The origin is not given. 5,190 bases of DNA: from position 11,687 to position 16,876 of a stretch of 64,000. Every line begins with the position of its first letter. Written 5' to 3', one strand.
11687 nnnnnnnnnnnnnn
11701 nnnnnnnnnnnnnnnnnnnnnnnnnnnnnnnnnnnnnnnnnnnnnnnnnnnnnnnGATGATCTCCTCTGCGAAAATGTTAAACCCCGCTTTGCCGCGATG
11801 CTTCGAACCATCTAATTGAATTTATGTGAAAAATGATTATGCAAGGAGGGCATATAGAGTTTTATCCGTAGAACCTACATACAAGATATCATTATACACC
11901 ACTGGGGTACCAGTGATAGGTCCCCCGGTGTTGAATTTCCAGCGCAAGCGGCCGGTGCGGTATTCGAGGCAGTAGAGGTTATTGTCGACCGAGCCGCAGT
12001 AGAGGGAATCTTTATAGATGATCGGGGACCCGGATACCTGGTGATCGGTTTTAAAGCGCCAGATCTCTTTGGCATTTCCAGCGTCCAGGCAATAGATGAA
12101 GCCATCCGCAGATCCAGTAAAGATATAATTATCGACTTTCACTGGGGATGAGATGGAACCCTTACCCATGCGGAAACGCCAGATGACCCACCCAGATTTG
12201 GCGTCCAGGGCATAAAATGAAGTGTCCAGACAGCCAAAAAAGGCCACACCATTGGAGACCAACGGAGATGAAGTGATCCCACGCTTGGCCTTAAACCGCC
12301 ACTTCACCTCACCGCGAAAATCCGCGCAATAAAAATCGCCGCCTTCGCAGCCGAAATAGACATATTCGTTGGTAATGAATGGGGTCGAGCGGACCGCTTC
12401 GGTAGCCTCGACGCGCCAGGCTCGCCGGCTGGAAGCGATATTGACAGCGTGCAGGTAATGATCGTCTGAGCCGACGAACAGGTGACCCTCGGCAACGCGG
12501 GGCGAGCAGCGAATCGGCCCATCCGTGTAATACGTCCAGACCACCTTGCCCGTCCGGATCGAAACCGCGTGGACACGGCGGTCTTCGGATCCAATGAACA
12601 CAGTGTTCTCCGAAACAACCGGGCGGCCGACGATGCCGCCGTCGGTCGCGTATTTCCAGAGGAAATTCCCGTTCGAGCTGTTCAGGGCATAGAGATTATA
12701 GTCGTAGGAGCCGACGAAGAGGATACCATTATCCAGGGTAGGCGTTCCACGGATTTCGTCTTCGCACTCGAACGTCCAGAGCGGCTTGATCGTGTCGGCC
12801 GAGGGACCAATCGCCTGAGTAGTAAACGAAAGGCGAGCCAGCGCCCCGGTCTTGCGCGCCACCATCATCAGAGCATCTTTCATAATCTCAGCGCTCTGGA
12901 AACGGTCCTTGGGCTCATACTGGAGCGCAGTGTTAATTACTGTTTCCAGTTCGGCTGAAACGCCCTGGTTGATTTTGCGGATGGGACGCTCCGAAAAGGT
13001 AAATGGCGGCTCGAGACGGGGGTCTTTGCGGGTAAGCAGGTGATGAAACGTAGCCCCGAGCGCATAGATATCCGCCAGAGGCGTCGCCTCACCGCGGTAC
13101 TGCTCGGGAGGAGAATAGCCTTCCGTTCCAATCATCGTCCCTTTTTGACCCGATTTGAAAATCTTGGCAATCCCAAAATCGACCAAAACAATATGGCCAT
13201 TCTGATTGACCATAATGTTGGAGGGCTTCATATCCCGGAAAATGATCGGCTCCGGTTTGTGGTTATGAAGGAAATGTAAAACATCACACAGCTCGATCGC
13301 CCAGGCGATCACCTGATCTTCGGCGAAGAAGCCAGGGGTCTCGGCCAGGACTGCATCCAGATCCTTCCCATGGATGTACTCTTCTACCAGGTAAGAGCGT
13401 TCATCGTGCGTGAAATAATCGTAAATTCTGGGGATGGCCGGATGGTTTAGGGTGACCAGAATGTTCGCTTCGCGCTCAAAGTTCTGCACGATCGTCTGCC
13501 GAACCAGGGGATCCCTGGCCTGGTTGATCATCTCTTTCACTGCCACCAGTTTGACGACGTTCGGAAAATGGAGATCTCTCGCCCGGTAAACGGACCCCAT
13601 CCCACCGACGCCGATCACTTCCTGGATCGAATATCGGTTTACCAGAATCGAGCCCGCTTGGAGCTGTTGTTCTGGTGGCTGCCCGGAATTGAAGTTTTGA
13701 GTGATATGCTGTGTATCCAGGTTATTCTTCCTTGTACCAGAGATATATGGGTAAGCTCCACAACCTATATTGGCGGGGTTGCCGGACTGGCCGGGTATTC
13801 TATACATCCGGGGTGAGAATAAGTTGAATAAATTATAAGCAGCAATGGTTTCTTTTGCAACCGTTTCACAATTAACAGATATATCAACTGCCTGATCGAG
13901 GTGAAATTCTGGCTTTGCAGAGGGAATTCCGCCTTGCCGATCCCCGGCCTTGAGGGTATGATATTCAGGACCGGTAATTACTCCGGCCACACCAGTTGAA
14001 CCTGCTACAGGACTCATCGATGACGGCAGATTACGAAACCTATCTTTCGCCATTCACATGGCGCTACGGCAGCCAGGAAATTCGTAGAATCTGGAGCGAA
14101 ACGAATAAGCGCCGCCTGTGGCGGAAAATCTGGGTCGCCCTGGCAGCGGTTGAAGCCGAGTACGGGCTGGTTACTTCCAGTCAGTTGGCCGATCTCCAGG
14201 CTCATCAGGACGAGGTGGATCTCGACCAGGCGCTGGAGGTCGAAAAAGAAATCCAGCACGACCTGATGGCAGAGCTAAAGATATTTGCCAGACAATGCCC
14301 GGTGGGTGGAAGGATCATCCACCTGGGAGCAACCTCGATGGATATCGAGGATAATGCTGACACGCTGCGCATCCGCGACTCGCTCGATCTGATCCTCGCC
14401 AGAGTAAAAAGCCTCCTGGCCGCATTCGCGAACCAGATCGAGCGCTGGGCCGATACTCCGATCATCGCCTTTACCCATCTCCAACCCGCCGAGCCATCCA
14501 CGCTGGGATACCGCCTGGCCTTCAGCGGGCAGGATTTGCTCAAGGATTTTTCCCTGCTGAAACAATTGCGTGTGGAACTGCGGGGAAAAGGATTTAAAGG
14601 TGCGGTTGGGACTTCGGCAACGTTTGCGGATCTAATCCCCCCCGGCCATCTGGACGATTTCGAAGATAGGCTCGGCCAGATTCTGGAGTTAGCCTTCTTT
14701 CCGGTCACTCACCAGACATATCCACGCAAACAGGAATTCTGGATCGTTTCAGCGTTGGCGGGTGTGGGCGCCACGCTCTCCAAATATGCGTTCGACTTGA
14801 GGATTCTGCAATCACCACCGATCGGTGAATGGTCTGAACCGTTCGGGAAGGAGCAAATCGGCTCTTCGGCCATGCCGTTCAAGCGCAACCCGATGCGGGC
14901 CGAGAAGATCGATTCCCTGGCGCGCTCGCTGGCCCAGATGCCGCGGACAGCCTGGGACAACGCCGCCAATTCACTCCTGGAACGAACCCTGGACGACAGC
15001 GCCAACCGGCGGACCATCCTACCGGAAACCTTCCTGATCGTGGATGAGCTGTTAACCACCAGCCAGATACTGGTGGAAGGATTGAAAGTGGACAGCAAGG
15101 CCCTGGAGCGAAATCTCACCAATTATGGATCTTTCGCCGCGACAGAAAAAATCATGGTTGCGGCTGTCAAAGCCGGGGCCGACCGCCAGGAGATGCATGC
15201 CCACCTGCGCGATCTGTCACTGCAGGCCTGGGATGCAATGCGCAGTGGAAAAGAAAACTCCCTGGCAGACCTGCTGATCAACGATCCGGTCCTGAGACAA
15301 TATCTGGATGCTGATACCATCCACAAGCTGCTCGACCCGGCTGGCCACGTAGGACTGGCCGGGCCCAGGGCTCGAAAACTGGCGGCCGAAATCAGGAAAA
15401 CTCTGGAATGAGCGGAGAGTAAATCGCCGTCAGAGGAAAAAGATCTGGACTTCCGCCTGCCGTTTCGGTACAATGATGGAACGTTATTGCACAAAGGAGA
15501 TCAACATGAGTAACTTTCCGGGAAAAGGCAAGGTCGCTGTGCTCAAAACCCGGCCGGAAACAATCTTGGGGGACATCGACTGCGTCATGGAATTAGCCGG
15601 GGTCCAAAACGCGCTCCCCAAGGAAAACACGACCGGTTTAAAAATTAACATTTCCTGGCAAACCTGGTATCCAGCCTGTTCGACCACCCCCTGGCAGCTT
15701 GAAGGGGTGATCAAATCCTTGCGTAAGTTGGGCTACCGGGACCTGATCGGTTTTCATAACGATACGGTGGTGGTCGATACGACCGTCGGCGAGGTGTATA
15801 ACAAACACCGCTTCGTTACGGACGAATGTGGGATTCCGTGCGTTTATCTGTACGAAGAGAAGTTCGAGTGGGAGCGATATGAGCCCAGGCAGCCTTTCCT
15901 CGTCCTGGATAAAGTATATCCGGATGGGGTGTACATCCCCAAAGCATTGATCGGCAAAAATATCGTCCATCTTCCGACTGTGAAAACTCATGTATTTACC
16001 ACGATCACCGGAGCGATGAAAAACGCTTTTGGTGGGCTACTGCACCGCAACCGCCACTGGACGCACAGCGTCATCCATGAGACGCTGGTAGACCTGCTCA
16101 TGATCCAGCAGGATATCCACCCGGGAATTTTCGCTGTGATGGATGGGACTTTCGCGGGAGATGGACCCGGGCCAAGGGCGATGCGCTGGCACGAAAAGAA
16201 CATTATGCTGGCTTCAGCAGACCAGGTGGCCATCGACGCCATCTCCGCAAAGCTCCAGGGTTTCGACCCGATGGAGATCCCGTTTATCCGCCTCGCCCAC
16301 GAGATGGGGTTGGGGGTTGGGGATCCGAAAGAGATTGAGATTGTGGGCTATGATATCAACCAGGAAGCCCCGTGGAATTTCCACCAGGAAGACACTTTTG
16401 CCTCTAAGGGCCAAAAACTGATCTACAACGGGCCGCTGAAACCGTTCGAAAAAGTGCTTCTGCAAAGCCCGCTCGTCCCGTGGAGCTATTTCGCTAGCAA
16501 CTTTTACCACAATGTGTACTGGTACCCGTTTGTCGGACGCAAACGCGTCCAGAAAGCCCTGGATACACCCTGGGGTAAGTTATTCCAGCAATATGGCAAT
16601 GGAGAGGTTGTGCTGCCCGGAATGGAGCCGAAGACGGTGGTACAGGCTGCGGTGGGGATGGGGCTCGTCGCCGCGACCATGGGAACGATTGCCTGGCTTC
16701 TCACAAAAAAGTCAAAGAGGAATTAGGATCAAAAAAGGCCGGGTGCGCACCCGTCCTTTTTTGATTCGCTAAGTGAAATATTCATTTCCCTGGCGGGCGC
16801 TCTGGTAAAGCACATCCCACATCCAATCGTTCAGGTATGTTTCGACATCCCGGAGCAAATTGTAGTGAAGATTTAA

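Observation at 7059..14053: Seven-gene same-strand Ser/Thr phosphosignalling cluster ending in two kinase-less response regulators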

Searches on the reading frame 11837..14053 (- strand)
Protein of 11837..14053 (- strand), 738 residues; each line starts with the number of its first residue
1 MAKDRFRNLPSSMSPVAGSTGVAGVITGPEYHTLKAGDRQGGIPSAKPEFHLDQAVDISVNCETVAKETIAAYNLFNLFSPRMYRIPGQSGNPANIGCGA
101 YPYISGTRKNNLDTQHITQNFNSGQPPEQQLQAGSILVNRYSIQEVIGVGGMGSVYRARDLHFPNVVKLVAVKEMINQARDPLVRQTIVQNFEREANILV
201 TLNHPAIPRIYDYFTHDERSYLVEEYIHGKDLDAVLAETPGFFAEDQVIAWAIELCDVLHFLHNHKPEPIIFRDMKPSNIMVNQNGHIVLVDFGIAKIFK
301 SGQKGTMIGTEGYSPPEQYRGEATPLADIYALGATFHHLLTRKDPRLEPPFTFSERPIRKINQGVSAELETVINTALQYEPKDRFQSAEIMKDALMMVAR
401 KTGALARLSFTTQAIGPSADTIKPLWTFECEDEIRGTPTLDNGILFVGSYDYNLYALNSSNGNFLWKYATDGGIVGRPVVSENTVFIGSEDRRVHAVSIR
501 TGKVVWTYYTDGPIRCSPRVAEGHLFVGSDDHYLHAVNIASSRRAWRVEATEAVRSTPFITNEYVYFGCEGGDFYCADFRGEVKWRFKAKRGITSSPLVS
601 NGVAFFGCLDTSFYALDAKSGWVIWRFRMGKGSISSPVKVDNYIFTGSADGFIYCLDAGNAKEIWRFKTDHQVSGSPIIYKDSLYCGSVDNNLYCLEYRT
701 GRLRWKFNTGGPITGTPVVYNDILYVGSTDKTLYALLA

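Call 3: search_protein_families(library=pfam, proteins=[window:11837-14053:-], max_evalue=0.01)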
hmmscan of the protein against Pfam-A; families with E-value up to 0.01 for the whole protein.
window:11837-14053:- (738 aa): 11 families
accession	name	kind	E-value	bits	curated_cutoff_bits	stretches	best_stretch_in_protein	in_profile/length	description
PF13570.13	Beta-prop_ACSF4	-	5.8e-67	226.9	133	3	482-640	61-223/329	Beta-alanine-activating enzyme, beta-propeller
PF13360.13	PQQ_2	-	1.5e-44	152.9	27.6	4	614-736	6-133/233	Outer membrane protein assembly factor BamB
PF00069.31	Pkinase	-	1.8e-41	142.8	31.7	1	141-394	1-261/263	Protein kinase domain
PF07714.23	PK_Tyr_Ser-Thr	-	3.4e-22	79.4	23.1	1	143-392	3-256/258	Protein tyrosine and serine/threonine kinase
PF01011.28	PQQ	-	5.2e-15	55.6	26.7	0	635-672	51-88/595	Glucose/ethanol/alcohol dehydrogenase, beta-propeller domain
PF25292.1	Beta-prop_CGLA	-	9.5e-10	38.9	26.8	1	644-671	47-73/316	Lambda-carrageenase beta-propeller domain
PF03109.22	ABC1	-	1.6e-08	34.5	22.9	1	202-305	127-223/244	ABC1 atypical kinase-like domain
PF24807.1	WD40_CDC20-Fz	-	2.9e-05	24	200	0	609-704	27-126/292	CDC20/Fizzy WD40 domain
PF23414.1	Beta-prop_EML_2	-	7.6e-05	22.6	90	0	526-580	14-69/266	Echinoderm microtubule-associated protein second beta-propeller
PF12260.14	PIP49_C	-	0.0022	18.1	25.2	1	243-294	55-108/189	Protein-kinase domain of FAM69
PF01636.29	APH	-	0.006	16.8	23.2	0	258-296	154-197/239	Phosphotransferase enzyme family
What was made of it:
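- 11837..14053 (-): Hanks Ser/Thr kinase with a cytoplasmic PQQ/BamB-type beta-propeller (AfsK/RqkA-like architecture). Kinase domain about 12872-13633, propeller about 11840-12787. The probable true start is 13807 (M83). Pkinase 142.8 bits and Beta-prop_ACSF4/PQQ_2 (call 3).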

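Call 4: search_protein_families(library=ncbifam, proteins=[window:11837-14053:-], max_evalue=0.01)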
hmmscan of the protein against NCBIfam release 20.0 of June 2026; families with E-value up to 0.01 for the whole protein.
window:11837-14053:- (738 aa): 21 families
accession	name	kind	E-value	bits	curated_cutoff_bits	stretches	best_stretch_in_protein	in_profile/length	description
NF053615.1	SerThrKinAfsKStmc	equivalog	8.4e-65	219.8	1300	5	653-737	716-800/809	protein serine/threonine kinase AfsK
NF033483.0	PknB_PASTA_kin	equivalog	1.2e-54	186.3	450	1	134-402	2-272/563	Stk1 family PASTA domain-containing Ser/Thr kinase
TIGR03300.1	assembly_YfgL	equivalog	4.1e-48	164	285.2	3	423-513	86-176/377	outer membrane protein assembly factor BamB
NF038150.1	lanthi_synth_IV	equivalog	5.7e-39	134.1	650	1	119-380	167-439/851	class IV lanthionine synthetase LanL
NF008351.0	PRK11138.1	equivalog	2e-35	122.1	423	5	433-556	111-239/394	outer membrane protein assembly factor BamB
NF047741.1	antiphage_MADS6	equivalog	3.5e-34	118.3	460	2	125-266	478-611/612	methylation-associated defense system protein kinase MAD6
NF052427.1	StpK7MSMEG_1200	equivalog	1.2e-28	100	900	1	140-394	8-264/601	serine/threonine protein kinase StpK7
TIGR03075.1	PQQ_enz_alc_DH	subfamily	2.4e-26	92.5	480.05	3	580-638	453-512/530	PQQ-dependent dehydrogenase, methanol/ethanol family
NF038151.1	lanthi_synth_III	equivalog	9.3e-25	87.1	575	1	134-341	215-424/833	class III lanthionine synthetase LanKC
TIGR04528.1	acido_non_PQQ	subfamily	1.5e-20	73.5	650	3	426-550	36-181/493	acido-empty-quinoprotein group A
NF009651.0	PRK13184.1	equivalog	1.6e-20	72.7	839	1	139-395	2-287/932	serine/threonine-protein kinase PknD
TIGR03903.1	TOMM_kin_cyc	equivalog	9.4e-19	66.8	705.75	1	170-341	6-184/1267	TOMM system kinase/cyclase fusion protein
NF033442.0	BREX_PglW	equivalog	5e-15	54.3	990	1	132-394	505-765/1391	BREX system serine/threonine kinase PglW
TIGR03074.1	PQQ_membr_DH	subfamily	1e-09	36.9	832.65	0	636-673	208-245/783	membrane-bound PQQ-dependent dehydrogenase, glucose/quinate/shikimate family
NF011463.0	PRK14879.1-4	equivalog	9.9e-09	34.9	188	1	143-301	19-165/237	Kae1-associated kinase Bud32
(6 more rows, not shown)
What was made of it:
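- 11837..14053 (-): AfsK model 219.8 bits against a 1300 cutoff (call 4).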

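Call 63: search_protein_families(library=padloc, proteins=[window:11837-14053:-], max_evalue=0.001)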
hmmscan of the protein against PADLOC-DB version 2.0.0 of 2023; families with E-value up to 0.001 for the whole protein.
window:11837-14053:- (738 aa): 33 families (the best 25 are shown)
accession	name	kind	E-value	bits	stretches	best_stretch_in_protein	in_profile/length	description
PDLC04042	PD-T4-6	-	1.6e-61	206.5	1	134-401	4-275/292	-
PDLC04044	PD-T4-6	-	1.2e-59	200.4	1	134-402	27-296/372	-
PDLC04138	mad6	-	1.2e-53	181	1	129-399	41-315/659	mads_6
PDLC04045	PD-T4-6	-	2.6e-53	179.2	1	132-398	26-298/350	-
PDLC04062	PD-T4-6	-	7.4e-53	178.2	1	136-397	29-292/450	-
PDLC04053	PD-T4-6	-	7.7e-53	177.9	1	138-403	8-276/311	-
PDLC04060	PD-T4-6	-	1.2e-51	174.2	1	134-400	3-271/486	-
PDLC04047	PD-T4-6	-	2.2e-48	163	1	132-400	3-274/327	-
PDLC04061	PD-T4-6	-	2.4e-45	154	1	132-404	9-289/510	-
PDLC04052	PD-T4-6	-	5.6e-45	152.5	1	135-401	5-279/496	-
PDLC04054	PD-T4-6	-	2e-43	147.1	1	133-404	5-279/347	-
PDLC04057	PD-T4-6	-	7.9e-43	145.1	1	134-397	3-269/443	-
PDLC04051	PD-T4-6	-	3.1e-42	143.1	1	136-398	29-294/476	-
PDLC04043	PD-T4-6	-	4.7e-40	136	1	138-400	14-279/452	-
PDLC04048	PD-T4-6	-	6e-39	132.4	1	131-395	2-269/354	-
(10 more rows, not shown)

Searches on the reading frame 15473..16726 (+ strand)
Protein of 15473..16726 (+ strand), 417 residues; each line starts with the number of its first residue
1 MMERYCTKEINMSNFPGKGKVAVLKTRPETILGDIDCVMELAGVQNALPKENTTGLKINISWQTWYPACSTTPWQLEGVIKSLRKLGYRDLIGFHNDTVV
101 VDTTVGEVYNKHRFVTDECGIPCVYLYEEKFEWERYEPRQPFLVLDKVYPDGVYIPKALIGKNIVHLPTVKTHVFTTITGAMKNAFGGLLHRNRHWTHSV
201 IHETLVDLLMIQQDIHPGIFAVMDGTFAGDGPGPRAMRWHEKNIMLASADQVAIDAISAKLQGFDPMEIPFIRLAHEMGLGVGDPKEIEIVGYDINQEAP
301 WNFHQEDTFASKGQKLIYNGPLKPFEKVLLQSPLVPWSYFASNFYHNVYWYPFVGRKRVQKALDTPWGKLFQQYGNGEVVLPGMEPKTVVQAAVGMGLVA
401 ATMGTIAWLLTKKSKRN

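Call 69: search_protein_families(library=pfam, proteins=[window:15473-16726:+], max_evalue=0.00001)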
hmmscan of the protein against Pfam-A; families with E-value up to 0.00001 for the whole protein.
window:15473-16726:+ (417 aa): 1 family
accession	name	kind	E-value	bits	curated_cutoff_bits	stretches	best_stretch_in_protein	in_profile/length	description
PF04015.17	DUF362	-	1.6e-21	77.7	24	1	56-259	3-199/200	Domain of unknown function (DUF362)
